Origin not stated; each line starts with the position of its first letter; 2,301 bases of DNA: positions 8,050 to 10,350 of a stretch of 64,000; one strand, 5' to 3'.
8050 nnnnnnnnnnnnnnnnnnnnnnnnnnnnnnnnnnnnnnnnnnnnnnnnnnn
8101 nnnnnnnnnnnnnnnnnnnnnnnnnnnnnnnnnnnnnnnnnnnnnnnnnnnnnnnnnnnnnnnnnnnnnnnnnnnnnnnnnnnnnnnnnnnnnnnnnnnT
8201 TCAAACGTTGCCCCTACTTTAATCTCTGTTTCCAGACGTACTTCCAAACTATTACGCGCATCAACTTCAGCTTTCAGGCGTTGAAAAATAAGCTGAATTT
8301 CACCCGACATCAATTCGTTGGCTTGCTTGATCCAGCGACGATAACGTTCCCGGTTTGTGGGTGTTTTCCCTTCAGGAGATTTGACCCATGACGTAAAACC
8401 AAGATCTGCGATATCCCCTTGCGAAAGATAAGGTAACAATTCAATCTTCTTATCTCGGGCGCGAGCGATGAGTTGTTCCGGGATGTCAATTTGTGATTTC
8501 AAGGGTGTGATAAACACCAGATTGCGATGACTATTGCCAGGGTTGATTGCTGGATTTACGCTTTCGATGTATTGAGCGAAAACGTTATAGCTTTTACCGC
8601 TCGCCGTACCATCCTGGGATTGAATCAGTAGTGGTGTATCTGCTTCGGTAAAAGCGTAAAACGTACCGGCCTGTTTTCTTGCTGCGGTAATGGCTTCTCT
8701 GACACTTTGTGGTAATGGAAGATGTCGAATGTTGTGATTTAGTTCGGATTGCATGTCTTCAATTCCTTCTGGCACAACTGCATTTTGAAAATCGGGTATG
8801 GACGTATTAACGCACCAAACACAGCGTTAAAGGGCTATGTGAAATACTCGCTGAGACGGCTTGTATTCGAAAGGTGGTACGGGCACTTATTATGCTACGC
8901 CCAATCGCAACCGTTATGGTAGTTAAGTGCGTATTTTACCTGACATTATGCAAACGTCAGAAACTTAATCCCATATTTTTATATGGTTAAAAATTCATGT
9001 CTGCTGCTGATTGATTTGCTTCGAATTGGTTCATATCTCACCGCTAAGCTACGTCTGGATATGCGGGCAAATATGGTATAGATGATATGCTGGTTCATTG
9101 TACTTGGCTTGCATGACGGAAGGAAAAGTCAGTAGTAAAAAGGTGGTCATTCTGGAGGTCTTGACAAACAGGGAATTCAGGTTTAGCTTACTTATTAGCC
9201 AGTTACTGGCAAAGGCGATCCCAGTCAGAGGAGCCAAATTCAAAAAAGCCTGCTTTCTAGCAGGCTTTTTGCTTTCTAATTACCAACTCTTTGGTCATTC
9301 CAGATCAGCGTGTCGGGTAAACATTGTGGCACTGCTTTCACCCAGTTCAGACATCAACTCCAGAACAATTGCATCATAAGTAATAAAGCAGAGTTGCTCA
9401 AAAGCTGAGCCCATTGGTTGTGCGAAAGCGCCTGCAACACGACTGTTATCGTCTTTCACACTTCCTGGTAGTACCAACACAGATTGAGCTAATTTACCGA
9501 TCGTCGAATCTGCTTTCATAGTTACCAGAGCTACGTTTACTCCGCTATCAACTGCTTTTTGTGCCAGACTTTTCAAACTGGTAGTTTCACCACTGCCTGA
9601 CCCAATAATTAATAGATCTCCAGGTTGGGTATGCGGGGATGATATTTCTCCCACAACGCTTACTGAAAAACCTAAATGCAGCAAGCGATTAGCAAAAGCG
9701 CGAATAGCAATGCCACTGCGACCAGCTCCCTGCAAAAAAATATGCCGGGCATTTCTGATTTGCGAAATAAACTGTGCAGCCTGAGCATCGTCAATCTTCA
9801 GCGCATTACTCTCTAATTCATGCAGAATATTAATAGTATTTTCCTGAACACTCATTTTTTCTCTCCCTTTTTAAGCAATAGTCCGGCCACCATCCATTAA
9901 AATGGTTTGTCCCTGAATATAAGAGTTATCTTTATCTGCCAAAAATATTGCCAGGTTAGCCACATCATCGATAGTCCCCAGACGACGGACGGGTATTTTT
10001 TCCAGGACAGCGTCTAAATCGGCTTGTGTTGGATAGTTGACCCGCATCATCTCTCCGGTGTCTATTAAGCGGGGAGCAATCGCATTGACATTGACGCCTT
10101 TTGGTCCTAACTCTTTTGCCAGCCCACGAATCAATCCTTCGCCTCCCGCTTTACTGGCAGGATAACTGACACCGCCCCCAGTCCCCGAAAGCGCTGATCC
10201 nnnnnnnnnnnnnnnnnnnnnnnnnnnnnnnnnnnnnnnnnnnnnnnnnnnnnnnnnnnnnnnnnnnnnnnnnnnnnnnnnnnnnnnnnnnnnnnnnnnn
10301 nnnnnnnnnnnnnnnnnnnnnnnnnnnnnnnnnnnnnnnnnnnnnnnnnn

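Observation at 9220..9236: Orphan copy of the tRNA-Asn 3' end marks an integration scar next to the novel operon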

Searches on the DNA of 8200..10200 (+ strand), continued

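Call 55: get_annotated_region(hit=H97, flank=20000)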
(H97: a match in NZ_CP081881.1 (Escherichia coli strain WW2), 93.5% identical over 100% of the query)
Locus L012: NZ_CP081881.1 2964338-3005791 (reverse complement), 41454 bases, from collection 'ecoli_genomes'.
description: Escherichia coli strain WW2 chromosome, complete genome
organism: Escherichia coli strain WW2 (NCBI taxid 562)
replicon: chromosome; assembly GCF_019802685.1
host: -; source: sludge from the aeration tanks of urban wastewater treatment plants; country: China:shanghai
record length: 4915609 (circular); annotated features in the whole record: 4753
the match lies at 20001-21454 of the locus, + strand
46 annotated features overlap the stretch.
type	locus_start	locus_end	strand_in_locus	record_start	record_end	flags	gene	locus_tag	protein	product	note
CDS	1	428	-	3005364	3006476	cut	-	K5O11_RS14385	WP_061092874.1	1-propanol dehydrogenase PduQ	-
CDS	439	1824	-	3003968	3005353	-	pduP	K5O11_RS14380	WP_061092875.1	CoA-acylating propionaldehyde dehydrogenase PduP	-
CDS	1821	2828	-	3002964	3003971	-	pduO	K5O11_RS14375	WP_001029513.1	two-domain cob(I)yrinic acid a,c-diamide adenosyltransferase PduO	-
CDS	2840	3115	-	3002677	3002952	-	pduN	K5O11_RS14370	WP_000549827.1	propanediol utilization microcompartment protein PduN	-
CDS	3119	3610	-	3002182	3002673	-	pduM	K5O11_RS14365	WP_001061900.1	microcompartment protein PduM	-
CDS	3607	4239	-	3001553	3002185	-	-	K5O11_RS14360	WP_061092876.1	phosphate propanoyltransferase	-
CDS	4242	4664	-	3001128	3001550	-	-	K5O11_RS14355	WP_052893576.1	BMC domain-containing protein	-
CDS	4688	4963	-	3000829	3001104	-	pduJ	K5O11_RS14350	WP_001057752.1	propanediol utilization microcompartment protein PduJ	-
CDS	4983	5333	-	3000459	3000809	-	-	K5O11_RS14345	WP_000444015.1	glycerol dehydratase reactivase beta/small subunit family protein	-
CDS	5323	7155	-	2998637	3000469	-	-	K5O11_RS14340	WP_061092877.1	diol dehydratase reactivase subunit alpha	-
CDS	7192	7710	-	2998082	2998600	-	pduE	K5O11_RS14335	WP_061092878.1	propanediol dehydratase small subunit PduE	-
CDS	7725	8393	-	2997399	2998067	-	-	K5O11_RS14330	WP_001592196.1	propanediol/glycerol family dehydratase medium subunit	-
CDS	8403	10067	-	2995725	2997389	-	pduC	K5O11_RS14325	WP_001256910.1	propanediol dehydratase large subunit PduC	-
CDS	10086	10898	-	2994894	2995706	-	pduB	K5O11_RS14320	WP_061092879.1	propanediol utilization microcompartment protein PduB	-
CDS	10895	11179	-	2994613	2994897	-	pduA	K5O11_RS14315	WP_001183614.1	propanediol utilization microcompartment protein PduA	-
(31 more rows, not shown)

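Call 81: search_rna_families(source=window, start=8700, end=9400, threshold=evalue, max_evalue=10)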
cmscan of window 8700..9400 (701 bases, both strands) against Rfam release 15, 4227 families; matches with E-value up to 10: 18.
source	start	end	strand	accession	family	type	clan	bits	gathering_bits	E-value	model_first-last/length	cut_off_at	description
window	9237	9299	-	RF02064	STnc370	Gene; sRNA;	-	33.1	54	0.013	1-71/71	no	Enterobacterial sRNA STnc370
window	9170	9278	+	RF01772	rnk_pseudo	Cis-reg; leader;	-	32.2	55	0.0017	1-108/108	no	Pseudomonas rnk leader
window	9165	9274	+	RF01859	Phe_leader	Cis-reg; leader;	-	23.9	55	0.14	1-125/125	no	Phenylalanine leader peptide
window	9239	9299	-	RF01859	Phe_leader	Cis-reg; leader;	-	22.9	55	0.24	1-125/125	no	Phenylalanine leader peptide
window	9240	9345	-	RF02891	AgrB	Gene; antisense;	-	21.6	40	0.4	1-84/84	no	ArsR-gov region gene B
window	9242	9269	+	RF02064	STnc370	Gene; sRNA;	-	21.5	54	3.7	37-64/71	no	Enterobacterial sRNA STnc370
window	9211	9313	+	RF01770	rimP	Cis-reg; leader;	-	21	47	0.71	1-102/102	no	Gammaprotebacteria rimP leader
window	9191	9278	+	RF02053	STnc430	Gene; sRNA;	-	18.6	47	2.8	1-162/162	no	Enterobacterial sRNA STnc430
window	9243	9270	-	RF00506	Thr_leader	Cis-reg; leader;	-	17.8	55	1.1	82-114/118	no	Threonine operon leader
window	9242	9328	-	RF02083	OrzO-P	Gene; antitoxin;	-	17.6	60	4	1-76/76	no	OrzO-P RNA antitoxin family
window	9240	9308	-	RF00513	Trp_leader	Cis-reg; leader;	-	17.5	41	0.98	1-100/100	no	Tryptophan operon leader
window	9243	9270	+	RF00506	Thr_leader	Cis-reg; leader;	-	17.1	55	1.7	82-114/118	no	Threonine operon leader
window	9244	9270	-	RF03485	mir-4000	Gene; miRNA;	-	17.1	58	1.7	14-40/54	no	mir-4000 microRNA precursor family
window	9243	9270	+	RF02083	OrzO-P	Gene; antitoxin;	-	17.1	60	5.2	47-75/76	no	OrzO-P RNA antitoxin family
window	9244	9270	+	RF00106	RNAI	Gene; antisense;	-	16.9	47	1.6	73-99/102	no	RNAI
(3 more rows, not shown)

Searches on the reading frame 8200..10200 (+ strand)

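Call 41: search_protein_families(proteins=[L001:7041-7925:-, L001:8832-9299:-], library=phrogs, max_evalue=0.01)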
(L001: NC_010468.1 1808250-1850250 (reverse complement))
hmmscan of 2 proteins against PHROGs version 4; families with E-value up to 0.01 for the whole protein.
L001:7041-7925:- (294 aa): 1 family
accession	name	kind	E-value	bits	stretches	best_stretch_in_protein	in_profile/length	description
phrog_1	-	integration and excision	4.5e-12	47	1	35-252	199-407/611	integrase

L001:8832-9299:- (155 aa): 0 families
